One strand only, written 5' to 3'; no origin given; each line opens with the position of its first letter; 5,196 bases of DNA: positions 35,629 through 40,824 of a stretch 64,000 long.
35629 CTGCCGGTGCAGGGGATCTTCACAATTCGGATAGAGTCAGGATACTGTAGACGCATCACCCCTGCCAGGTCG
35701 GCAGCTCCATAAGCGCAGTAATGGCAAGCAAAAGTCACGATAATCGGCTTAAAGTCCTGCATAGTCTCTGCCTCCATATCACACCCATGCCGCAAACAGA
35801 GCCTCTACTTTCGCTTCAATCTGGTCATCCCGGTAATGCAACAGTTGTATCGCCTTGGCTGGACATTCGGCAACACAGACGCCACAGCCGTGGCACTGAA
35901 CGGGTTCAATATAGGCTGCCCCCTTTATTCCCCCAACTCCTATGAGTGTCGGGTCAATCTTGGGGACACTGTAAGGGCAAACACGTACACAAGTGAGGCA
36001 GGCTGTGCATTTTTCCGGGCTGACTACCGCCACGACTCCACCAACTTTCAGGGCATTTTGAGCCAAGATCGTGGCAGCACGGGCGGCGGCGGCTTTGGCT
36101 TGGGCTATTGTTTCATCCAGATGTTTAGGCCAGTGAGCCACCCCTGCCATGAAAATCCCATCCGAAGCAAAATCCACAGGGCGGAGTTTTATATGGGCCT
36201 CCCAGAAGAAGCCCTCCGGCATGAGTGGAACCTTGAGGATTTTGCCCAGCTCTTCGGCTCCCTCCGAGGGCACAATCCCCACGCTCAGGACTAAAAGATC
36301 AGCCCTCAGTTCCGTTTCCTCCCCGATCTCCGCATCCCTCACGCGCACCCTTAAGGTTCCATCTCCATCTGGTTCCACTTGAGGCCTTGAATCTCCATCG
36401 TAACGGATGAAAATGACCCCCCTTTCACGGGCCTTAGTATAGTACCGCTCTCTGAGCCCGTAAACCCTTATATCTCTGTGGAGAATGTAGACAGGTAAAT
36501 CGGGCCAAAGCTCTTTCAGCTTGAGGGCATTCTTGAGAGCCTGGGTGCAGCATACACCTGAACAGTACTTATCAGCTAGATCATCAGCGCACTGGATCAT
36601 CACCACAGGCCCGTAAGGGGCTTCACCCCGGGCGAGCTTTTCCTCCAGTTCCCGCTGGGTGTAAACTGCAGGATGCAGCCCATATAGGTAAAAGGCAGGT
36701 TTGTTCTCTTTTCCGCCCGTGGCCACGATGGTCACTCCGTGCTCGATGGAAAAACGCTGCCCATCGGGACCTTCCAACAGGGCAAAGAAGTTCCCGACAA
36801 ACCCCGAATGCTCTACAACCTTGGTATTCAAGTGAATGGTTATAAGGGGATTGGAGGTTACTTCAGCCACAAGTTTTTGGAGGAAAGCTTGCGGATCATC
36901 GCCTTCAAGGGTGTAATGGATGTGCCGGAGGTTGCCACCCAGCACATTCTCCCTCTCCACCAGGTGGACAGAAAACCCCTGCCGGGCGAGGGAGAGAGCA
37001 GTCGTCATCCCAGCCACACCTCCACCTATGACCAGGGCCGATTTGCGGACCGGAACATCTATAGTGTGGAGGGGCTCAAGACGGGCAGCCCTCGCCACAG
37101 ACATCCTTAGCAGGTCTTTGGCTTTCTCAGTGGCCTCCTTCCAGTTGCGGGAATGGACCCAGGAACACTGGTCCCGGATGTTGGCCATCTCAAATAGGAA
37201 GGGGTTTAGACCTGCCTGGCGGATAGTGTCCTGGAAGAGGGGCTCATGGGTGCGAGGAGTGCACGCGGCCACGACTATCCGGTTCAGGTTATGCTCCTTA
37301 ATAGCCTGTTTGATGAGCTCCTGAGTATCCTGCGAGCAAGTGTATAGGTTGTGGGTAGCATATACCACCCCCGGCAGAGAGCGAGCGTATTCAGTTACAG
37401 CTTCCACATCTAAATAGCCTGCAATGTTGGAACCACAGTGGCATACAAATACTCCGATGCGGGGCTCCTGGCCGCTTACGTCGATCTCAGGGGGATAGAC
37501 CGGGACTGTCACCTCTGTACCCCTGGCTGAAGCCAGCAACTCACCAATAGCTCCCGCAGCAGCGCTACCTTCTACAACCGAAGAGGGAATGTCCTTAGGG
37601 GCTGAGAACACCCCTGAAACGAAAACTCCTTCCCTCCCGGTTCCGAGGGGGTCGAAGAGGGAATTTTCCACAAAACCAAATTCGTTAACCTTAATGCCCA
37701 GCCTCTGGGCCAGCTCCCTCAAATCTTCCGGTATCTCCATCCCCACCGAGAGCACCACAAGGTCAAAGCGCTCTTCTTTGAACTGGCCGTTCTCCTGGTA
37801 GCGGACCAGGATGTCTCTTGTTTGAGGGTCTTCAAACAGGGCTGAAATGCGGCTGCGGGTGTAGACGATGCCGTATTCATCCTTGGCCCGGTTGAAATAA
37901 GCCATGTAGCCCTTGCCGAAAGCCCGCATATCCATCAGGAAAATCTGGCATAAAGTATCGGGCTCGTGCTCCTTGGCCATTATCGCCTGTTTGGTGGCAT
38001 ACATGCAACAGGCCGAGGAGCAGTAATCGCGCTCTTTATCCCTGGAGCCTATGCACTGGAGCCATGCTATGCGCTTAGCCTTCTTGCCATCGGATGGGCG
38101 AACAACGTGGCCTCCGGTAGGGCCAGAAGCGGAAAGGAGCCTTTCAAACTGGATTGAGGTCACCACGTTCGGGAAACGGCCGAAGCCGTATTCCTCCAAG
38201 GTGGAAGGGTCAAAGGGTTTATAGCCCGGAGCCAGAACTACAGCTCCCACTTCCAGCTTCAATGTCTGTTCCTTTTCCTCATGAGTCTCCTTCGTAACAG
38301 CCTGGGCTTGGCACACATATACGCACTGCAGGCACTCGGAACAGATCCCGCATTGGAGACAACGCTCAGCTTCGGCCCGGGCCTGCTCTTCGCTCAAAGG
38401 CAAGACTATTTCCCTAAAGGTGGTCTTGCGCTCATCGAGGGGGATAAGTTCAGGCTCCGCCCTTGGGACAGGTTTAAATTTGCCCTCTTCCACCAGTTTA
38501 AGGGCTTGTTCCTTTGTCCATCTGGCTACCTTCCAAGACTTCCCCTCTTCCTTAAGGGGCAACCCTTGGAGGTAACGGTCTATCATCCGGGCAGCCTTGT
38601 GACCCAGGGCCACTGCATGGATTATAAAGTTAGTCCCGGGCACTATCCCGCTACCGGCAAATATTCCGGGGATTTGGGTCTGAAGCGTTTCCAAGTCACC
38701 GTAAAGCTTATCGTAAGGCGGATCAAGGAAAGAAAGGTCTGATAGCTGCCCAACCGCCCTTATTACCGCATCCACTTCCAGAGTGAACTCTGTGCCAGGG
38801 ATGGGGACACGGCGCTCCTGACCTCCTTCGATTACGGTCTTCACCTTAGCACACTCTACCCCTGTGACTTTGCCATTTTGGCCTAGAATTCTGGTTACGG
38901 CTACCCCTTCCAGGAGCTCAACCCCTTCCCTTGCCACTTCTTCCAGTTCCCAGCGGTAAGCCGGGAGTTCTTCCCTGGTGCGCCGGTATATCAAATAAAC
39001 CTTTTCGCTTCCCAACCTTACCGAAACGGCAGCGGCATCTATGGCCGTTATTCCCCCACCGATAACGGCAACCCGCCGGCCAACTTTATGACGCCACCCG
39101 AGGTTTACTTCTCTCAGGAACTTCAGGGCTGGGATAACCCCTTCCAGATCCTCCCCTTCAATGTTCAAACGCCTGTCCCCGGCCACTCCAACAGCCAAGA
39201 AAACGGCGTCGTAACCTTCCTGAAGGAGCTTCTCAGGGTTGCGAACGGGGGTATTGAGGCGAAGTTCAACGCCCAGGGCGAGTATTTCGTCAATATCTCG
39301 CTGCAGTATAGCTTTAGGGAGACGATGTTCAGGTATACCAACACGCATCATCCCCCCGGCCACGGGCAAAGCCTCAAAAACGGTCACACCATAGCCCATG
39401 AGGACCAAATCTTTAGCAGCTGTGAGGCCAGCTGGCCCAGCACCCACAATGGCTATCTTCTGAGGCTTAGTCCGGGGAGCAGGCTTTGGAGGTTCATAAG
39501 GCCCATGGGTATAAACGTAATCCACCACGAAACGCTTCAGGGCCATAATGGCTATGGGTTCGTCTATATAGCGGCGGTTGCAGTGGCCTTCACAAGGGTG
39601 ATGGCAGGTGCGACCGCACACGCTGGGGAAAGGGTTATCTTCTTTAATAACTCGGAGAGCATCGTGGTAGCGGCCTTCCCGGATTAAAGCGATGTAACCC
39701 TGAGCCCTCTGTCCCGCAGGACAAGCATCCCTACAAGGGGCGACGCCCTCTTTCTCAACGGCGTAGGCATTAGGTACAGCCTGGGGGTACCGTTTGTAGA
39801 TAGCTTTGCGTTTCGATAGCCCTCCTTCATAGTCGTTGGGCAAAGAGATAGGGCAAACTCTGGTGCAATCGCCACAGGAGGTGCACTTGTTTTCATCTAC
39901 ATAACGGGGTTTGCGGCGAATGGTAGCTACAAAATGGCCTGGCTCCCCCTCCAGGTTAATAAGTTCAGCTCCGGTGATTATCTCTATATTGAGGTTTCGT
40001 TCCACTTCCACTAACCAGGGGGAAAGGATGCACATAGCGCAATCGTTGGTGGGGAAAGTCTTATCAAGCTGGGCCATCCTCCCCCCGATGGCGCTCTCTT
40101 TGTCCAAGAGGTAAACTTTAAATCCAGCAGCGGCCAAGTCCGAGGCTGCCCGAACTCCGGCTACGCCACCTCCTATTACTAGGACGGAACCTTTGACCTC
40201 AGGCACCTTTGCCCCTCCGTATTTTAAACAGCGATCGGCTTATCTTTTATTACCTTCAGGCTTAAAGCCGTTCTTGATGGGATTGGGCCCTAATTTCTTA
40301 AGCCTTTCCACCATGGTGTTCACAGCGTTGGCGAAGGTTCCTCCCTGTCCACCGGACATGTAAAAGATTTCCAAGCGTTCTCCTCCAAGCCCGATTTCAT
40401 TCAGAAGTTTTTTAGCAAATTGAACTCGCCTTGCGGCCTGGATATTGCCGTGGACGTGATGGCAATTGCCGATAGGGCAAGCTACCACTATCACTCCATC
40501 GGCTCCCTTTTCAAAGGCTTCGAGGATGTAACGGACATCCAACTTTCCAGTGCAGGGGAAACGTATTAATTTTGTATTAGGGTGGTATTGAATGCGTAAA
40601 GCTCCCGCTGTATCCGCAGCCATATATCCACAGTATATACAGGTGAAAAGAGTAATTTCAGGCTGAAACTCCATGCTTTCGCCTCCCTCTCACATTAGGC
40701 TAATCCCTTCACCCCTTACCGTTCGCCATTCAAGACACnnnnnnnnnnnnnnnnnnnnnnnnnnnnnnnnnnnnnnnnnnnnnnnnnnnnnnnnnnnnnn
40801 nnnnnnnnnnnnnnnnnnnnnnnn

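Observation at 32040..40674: Non-canonical MetFV-Hdr module: 1475-aa tandem HdrA fusion with GltD/NfnB-like insert, two mvhD paralogues, and a fused hdrCB placed downstream of metF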

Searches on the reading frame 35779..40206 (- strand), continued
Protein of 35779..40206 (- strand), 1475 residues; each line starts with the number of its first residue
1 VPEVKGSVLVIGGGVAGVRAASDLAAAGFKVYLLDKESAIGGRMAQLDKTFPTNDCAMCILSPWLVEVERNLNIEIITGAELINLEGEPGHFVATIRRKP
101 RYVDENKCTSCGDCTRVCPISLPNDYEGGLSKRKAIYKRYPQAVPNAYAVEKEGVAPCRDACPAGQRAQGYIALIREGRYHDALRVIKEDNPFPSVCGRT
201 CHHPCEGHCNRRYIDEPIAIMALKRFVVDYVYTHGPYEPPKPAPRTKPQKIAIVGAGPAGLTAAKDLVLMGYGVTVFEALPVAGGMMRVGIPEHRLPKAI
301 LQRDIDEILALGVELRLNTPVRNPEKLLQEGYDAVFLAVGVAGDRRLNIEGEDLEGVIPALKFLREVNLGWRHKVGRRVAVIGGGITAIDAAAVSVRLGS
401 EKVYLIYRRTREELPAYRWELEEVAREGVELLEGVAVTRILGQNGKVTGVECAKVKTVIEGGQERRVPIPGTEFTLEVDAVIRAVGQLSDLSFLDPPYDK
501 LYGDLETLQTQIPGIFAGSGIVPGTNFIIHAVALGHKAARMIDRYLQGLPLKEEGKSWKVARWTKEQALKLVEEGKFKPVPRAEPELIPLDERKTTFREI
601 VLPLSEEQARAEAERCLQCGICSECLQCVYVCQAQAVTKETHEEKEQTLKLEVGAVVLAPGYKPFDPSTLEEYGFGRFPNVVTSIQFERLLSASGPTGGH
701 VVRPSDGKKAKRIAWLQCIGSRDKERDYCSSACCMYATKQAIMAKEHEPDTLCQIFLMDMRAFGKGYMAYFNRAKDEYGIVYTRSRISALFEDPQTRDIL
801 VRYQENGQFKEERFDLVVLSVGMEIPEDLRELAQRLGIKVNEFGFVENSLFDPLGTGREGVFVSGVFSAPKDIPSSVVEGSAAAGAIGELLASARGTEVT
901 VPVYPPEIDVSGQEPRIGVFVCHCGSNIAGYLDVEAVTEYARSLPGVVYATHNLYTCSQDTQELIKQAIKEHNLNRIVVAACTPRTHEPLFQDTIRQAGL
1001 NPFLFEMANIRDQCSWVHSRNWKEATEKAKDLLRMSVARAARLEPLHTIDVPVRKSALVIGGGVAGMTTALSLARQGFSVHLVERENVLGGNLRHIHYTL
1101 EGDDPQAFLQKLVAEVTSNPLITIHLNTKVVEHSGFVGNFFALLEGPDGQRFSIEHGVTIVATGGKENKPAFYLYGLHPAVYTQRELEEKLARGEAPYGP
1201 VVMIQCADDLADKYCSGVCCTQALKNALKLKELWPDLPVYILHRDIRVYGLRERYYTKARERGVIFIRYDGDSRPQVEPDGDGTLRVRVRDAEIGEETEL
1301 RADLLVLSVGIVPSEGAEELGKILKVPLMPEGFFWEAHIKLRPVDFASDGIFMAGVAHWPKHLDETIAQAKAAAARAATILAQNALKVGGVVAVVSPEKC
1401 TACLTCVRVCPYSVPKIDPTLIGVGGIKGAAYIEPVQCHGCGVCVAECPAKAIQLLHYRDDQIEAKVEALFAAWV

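Call 31: find_encoding_contigs(protein=P0056, flank=8000, max_places=2)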
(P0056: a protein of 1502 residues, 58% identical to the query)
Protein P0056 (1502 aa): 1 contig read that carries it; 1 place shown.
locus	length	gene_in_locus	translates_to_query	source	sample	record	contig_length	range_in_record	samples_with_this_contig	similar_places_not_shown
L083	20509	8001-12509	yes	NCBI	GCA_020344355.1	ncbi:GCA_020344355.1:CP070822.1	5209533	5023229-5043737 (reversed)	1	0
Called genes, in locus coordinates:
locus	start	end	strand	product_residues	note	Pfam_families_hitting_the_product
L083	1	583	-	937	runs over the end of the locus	PF01590:GAF, PF13185:GAF_2, PF13492:GAF_3, PF01590:GAF, PF13185:GAF_2, PF13492:GAF_3 (weak), PF13492:GAF_3, PF07228:SpoIIE, +1 more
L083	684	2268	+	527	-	PF12229:PG_binding_4, PF01476:LysM (weak), PF03734:YkuD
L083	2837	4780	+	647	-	PF07676:PD40 (faint), PF20434:BD-FAE (weak), PF00326:Peptidase_S9, PF01738:DLH (weak)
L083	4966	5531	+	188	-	-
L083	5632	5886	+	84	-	PF12800:Fer4_4 (faint), PF12837:Fer4_6 (faint), PF12838:Fer4_7 (weak), PF13187:Fer4_9 (weak), PF25160:LdpA_Fe-S-bd (faint), PF13237:Fer4_10 (weak), PF00037:Fer4 (weak)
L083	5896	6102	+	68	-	PF02662:FlpD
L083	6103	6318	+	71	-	PF02662:FlpD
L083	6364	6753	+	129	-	PF00072:Response_reg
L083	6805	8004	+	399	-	PF00027:cNMP_binding, PF13581:HATPase_c_2 (faint), PF00512:HisKA, PF02518:HATPase_c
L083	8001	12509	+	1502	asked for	PF00890:FAD_binding_2 (weak), PF12831:FAD_oxidored, PF13450:NAD_binding_8, PF14691:Fer4_20, PF07992:Pyr_redox_2, PF13450:NAD_binding_8, PF00890:FAD_binding_2, PF13450:NAD_binding_8, +23 more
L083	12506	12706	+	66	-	PF02662:FlpD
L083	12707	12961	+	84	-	PF02662:FlpD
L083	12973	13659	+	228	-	PF12225:DUF5981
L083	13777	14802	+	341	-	PF02219:MTHFR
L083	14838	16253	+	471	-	PF13183:Fer4_8, PF13187:Fer4_9, PF13534:Fer4_17, PF02754:CCG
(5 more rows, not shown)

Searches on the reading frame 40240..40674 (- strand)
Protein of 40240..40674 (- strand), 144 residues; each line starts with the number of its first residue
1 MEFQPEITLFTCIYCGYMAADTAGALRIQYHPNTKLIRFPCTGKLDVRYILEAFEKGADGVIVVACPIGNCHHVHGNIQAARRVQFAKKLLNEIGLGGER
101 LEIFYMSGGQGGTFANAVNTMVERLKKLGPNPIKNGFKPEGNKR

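Call 3: search_protein_families(library=pfam, proteins=[window:40240-40674:-], max_evalue=0.01)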
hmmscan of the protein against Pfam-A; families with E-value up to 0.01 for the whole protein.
window:40240-40674:- (144 aa): 1 family
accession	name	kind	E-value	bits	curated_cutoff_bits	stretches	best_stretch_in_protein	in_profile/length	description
PF02662.21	FlpD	-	4.4e-43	146.6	22.3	1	7-129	1-123/123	Methyl-viologen-reducing hydrogenase, delta subunit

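Call 46: search_solved_structures(query=window:40240-40674:-, max_evalue=0.001, show_alignments=1)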
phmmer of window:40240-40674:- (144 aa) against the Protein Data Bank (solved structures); distinct sequences matched with E-value up to 0.001: 6.
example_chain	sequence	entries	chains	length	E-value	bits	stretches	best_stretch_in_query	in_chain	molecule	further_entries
9sfi_K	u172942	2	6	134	1.9e-41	144.8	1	4-134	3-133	F420-non-reducing hydrogenase subunit delta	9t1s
9sw2_D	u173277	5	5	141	2.6e-35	124.9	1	6-135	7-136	F420-non-reducing hydrogenase iron-sulfur subunit D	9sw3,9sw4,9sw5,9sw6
7bkb_F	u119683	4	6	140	7.7e-35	123.3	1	3-135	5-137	F420-non-reducing hydrogenase subunit D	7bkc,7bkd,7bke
8rvu_F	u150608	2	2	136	1e-31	113.2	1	1-130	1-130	Methyl viologen-reducing hydrogenase, subunit D-related protein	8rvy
5odc_D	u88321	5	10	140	6.4e-31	110.6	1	2-135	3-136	Methyl-viologen reducing hydrogenase subunit D | Methyl-viologen reducing hydrogenase, subunit D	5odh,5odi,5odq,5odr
8rvv_F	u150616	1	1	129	9e-31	110.2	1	3-130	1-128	Methyl viologen-reducing hydrogenase, subunit D-related protein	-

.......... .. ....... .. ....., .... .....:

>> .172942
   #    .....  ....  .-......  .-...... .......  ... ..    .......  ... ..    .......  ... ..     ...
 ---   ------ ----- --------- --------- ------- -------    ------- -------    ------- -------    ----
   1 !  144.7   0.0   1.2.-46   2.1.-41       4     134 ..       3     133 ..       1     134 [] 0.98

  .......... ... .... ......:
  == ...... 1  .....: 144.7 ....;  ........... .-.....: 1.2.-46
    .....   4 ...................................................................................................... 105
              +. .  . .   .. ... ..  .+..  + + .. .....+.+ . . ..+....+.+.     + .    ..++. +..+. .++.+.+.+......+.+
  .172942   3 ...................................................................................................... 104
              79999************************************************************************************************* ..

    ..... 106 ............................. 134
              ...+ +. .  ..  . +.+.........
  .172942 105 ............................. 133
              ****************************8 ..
